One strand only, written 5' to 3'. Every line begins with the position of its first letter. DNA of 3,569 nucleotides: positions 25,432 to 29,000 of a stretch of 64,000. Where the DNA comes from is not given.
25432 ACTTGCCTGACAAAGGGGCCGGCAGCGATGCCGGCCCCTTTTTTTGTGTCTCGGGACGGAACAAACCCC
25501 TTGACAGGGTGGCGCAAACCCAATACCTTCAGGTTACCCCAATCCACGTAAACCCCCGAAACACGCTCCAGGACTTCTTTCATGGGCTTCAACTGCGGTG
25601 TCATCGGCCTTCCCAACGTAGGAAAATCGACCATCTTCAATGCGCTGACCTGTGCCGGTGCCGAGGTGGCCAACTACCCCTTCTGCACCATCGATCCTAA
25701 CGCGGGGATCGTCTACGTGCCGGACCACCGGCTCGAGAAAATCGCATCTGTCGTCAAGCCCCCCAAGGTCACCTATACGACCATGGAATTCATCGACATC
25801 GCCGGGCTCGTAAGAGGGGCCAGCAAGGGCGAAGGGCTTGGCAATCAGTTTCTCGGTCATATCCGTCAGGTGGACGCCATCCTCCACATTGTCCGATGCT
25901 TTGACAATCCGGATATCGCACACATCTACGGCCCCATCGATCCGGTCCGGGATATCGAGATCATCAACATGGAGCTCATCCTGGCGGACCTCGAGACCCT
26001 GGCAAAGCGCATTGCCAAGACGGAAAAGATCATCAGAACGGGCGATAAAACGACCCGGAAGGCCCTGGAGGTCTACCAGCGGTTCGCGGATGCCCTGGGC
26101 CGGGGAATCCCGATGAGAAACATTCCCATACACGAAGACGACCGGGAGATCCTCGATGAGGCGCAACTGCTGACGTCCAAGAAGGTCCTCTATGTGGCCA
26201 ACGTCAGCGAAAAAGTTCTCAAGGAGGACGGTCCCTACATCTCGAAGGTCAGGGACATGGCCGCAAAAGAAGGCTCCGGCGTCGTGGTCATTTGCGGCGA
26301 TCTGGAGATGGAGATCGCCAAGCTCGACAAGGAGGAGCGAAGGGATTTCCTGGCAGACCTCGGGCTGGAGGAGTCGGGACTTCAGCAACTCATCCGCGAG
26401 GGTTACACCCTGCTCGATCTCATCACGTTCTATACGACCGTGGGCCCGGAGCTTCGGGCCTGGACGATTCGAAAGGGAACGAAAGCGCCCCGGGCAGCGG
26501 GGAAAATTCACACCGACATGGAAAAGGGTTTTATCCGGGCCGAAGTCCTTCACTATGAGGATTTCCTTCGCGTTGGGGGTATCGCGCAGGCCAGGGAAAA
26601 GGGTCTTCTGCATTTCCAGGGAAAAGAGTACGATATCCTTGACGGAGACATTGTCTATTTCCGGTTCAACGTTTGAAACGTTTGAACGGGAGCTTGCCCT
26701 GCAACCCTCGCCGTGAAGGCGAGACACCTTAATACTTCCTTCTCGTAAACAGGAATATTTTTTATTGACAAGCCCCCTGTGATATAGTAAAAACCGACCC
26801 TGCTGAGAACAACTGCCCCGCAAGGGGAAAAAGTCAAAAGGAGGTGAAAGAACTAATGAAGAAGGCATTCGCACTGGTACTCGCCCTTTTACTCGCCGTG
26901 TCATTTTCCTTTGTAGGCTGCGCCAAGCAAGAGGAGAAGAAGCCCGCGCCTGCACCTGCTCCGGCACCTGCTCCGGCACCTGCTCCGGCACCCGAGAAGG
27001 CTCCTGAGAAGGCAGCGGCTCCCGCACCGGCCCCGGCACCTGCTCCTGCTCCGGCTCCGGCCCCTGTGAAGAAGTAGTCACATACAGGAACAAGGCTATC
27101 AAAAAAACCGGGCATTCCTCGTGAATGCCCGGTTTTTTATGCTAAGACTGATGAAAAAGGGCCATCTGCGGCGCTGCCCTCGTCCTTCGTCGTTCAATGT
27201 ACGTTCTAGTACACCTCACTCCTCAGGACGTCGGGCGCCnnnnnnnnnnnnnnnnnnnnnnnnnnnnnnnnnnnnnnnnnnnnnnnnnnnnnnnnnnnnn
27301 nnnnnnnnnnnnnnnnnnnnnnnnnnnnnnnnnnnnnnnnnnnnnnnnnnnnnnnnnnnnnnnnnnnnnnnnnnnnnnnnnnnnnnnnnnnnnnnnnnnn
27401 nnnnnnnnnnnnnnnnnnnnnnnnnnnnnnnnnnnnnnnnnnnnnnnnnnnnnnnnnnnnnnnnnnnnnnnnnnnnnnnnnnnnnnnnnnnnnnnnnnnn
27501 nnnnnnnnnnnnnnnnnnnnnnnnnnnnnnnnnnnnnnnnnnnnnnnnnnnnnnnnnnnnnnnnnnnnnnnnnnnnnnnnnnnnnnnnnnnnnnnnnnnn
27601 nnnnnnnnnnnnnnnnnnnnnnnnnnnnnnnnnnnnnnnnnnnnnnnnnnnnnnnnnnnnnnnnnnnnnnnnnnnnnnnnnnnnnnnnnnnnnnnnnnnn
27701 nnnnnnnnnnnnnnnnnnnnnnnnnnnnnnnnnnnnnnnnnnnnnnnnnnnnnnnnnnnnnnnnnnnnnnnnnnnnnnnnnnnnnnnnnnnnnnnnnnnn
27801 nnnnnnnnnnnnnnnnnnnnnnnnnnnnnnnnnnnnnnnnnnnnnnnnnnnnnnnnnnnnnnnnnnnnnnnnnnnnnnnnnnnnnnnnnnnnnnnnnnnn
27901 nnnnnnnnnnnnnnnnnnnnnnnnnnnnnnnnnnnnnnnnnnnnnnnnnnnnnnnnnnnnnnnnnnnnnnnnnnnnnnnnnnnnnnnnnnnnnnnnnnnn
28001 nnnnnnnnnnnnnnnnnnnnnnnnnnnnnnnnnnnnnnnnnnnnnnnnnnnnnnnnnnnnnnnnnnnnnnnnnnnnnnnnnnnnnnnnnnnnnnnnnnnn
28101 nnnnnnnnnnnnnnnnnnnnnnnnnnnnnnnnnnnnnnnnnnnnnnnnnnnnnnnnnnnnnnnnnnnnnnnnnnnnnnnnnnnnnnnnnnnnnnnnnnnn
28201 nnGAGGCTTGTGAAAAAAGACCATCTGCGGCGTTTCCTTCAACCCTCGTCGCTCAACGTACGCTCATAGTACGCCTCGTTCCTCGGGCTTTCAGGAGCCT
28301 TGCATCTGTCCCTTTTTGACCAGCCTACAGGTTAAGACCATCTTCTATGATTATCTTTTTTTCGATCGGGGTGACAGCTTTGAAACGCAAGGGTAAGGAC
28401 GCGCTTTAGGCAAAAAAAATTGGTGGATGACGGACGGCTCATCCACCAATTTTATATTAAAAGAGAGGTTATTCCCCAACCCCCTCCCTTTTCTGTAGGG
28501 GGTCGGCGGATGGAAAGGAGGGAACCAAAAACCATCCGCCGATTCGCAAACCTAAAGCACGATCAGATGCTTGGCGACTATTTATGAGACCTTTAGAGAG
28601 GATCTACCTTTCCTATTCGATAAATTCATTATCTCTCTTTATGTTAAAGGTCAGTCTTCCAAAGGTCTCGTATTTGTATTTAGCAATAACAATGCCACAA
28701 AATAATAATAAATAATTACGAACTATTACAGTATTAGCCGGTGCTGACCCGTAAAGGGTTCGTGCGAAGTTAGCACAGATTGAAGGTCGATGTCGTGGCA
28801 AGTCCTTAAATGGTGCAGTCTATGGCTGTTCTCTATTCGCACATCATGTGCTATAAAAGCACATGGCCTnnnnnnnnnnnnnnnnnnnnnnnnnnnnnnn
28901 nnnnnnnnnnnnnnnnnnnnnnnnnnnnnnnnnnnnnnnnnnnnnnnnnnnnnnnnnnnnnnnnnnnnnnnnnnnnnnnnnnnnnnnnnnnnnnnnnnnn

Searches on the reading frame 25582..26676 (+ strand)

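Call 21: search_protein_families(library=pfam, proteins=[window:25582-26676:+])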
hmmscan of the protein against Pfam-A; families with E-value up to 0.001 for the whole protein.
window:25582-26676:+ (364 aa): 3 families
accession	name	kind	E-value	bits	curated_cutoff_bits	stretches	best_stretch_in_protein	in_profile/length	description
PF06071.19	YchF-GTPase_C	-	4.4e-34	116.9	27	1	280-363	1-84/84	Protein of unknown function (DUF933)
PF01926.29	MMR_HSR1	-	4.3e-22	78.8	21.9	1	5-107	2-85/113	50S ribosome-binding GTPase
PF02421.24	FeoB_N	-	5.5e-09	36.2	27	1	5-49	3-47/156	Ferrous iron transport protein B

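Call 22: search_protein_families(library=ncbifam, proteins=[window:25582-26676:+])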
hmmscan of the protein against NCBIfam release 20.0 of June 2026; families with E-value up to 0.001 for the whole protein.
window:25582-26676:+ (364 aa): 12 families
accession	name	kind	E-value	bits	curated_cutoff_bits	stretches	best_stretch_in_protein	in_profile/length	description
TIGR00092.1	TIGR00092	equivalog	3e-138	460.9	279.2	1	1-364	1-368/368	redox-regulated ATPase YchF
NF007171.0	PRK09602.1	subfamily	1.3e-39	136.2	387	1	4-251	4-265/397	YchF-related putative GTPase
NF008955.0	PRK12297.1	equivalog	2.1e-24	86.2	406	1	5-173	162-302/429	GTPase ObgE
NF008956.1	PRK12299.1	equivalog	6.9e-24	84.4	300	1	5-138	161-266/327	GTPase ObgE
TIGR02729.1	Obg_CgtA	equivalog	1.6e-23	83.3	280.25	1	5-137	160-269/329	Obg family GTPase CgtA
NF008954.1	PRK12296.1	equivalog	4.2e-20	71.6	377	1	5-134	162-268/470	GTPase ObgE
TIGR00437.1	feoB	equivalog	9e-08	31.3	315.65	1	9-52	1-44/594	ferrous iron transport protein B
TIGR00231.1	small_GTP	domain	5.4e-07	29.5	42.5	1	3-105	4-92/164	GTP-binding protein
TIGR03594.1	GTPase_EngA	equivalog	1.2e-05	24.5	306.7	1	7-50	5-49/432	ribosome biogenesis GTPase Der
TIGR03156.1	GTP_HflX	equivalog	3.3e-05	23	216.75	1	5-49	192-236/351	GTPase HflX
TIGR03596.1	GTPase_YlqF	equivalog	0.00022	20.7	208.2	1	4-33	120-150/276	ribosome biogenesis GTPase YlqF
NF007105.0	PRK09554.1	equivalog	0.00022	19.5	683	1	5-52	6-53/772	Fe(2+) transporter permease subunit FeoB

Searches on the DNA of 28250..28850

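Call 6: search_rna_families(source=window, start=28250, end=28850, threshold=evalue, max_evalue=10, show_alignments=3)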
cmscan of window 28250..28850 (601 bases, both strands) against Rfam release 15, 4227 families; matches with E-value up to 10: 6.
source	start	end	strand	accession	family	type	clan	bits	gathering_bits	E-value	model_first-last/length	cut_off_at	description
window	28452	28549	-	RF02058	STnc400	Gene;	-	18.1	80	0.8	1-125/125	no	Gammaproteobacterial sRNA STnc400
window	28496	28549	+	RF03964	mir-H1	Gene; miRNA;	-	17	97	5.9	1-85/85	no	mir-H1 microRNA precursor family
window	28410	28460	-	RF04319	BTncRNA_FopS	Gene; sRNA;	-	16.4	56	7.1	28-71/71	no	Bacteroidetes FopS (family of paralogous sRNAs)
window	28398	28469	+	RF00254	mir-16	Gene; miRNA;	CL00085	15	36.5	3.6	1-82/82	no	mir-16 microRNA precursor family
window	28596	28637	-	RF00221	SNORD43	Gene; snRNA; snoRNA; CD-box;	CL00059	14.7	45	4.7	1-64/64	no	Small nucleolar RNA SNORD43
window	28415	28494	-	RF00426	SCARNA15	Gene; snRNA; snoRNA; scaRNA;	CL00019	14.6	65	5.1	1-128/128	no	Small Cajal body specific RNA 15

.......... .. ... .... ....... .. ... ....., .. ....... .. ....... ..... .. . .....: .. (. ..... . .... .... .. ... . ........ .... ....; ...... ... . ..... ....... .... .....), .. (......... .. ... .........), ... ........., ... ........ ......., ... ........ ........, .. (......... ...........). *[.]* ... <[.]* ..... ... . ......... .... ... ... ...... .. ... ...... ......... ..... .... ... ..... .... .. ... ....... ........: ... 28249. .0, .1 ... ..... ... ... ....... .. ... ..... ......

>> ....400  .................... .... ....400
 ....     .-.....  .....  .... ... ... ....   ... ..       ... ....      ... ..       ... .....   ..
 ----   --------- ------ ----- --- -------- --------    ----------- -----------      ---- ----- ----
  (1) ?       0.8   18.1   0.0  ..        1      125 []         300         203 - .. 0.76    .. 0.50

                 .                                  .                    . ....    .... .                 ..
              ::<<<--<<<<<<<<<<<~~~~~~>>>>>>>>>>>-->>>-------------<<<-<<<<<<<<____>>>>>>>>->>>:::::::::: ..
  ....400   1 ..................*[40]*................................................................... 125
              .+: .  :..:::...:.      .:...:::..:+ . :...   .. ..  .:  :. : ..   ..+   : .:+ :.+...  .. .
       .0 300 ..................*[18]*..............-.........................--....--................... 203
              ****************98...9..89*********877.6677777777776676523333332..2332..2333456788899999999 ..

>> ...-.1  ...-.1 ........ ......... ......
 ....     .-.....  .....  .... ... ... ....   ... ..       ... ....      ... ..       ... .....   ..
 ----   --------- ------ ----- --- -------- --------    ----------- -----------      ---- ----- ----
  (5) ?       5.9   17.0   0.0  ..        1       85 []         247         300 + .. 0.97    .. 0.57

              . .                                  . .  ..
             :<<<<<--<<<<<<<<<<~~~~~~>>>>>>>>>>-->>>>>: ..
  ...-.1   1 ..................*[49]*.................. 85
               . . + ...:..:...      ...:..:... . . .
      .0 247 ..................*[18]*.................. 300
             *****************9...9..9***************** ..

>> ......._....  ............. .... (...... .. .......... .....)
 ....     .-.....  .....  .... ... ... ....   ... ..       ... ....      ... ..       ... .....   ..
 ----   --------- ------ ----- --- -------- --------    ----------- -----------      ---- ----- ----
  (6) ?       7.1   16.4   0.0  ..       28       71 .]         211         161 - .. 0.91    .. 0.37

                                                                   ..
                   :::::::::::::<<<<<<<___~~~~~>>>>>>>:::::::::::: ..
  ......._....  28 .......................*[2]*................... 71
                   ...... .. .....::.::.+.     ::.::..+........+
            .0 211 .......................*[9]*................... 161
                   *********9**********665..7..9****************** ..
